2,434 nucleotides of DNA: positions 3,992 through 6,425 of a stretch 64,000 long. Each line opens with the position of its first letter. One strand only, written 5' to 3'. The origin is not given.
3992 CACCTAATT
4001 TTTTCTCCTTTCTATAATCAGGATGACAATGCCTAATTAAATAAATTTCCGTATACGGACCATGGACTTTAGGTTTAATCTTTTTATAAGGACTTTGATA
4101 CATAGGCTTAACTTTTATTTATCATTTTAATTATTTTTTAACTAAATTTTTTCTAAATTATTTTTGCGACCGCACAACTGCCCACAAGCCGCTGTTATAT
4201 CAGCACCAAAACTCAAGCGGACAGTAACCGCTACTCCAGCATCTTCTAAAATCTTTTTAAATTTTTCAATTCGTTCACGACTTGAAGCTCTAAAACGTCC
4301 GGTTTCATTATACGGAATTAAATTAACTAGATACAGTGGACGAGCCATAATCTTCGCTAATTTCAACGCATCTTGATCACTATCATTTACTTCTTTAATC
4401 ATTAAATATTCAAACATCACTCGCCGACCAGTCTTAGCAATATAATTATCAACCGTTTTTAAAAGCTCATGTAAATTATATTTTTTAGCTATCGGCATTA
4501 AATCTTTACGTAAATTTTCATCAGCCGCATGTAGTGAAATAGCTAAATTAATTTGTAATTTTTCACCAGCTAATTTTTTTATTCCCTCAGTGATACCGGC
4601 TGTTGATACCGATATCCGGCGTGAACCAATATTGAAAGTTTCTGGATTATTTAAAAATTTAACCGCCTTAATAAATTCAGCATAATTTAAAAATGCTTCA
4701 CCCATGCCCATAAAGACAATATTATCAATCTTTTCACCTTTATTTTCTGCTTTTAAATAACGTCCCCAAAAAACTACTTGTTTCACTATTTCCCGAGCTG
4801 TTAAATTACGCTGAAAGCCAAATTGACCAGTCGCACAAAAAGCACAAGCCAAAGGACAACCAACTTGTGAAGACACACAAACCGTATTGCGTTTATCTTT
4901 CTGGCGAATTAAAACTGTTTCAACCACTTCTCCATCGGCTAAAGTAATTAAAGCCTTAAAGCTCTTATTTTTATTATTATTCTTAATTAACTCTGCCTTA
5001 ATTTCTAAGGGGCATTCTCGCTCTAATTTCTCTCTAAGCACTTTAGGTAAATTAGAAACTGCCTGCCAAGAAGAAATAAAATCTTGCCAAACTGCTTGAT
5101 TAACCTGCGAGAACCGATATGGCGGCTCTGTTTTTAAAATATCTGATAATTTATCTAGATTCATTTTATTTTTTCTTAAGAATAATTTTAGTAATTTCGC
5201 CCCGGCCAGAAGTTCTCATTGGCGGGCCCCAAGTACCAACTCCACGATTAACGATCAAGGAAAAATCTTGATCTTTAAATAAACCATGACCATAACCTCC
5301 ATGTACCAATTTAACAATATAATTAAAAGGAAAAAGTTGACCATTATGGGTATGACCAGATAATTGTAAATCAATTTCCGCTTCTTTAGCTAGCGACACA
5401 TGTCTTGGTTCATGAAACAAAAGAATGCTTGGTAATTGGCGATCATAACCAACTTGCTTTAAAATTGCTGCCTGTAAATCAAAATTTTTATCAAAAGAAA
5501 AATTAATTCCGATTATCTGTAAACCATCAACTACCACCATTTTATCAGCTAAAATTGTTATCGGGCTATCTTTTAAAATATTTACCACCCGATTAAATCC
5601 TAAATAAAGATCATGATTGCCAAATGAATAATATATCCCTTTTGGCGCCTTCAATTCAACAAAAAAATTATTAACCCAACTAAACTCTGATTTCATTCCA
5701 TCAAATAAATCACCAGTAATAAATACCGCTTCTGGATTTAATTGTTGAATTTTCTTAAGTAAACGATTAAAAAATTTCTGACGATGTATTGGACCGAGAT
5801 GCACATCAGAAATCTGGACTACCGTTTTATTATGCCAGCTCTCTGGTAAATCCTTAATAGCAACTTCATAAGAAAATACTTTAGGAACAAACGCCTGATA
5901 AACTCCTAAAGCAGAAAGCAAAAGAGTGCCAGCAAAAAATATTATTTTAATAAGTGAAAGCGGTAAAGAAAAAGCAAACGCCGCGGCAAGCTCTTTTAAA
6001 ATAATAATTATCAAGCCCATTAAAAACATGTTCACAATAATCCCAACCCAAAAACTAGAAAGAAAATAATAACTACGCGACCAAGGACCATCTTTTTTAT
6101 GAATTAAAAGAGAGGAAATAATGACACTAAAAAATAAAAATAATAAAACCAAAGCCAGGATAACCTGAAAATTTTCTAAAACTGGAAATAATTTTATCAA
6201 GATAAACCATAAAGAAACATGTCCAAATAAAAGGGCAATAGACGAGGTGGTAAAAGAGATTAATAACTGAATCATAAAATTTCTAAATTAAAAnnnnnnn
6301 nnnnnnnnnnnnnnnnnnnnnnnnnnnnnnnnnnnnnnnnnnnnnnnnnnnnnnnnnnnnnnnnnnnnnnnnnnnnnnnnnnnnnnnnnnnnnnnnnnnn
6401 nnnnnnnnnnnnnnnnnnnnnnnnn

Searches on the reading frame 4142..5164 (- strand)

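Call 70: search_protein_families(library=pfam, proteins=[window:4142-5164:-], max_evalue=0.00001)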
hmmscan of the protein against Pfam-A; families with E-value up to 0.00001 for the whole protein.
window:4142-5164:- (340 aa): 1 family
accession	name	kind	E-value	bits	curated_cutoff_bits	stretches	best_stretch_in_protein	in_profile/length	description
PF04055.27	Radical_SAM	-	1.4e-14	55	29.5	1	98-269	2-165/166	Radical SAM superfamily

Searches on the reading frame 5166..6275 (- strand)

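Call 70: search_protein_families(library=pfam, proteins=[window:5166-6275:-], max_evalue=0.00001)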
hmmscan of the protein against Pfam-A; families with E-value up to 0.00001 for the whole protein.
window:5166-6275:- (369 aa): 1 family
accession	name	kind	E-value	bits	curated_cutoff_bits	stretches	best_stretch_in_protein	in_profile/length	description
PF00149.33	Metallophos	-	2.1e-14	54.8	21.5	1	151-311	2-190/191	Calcineurin-like phosphoesterase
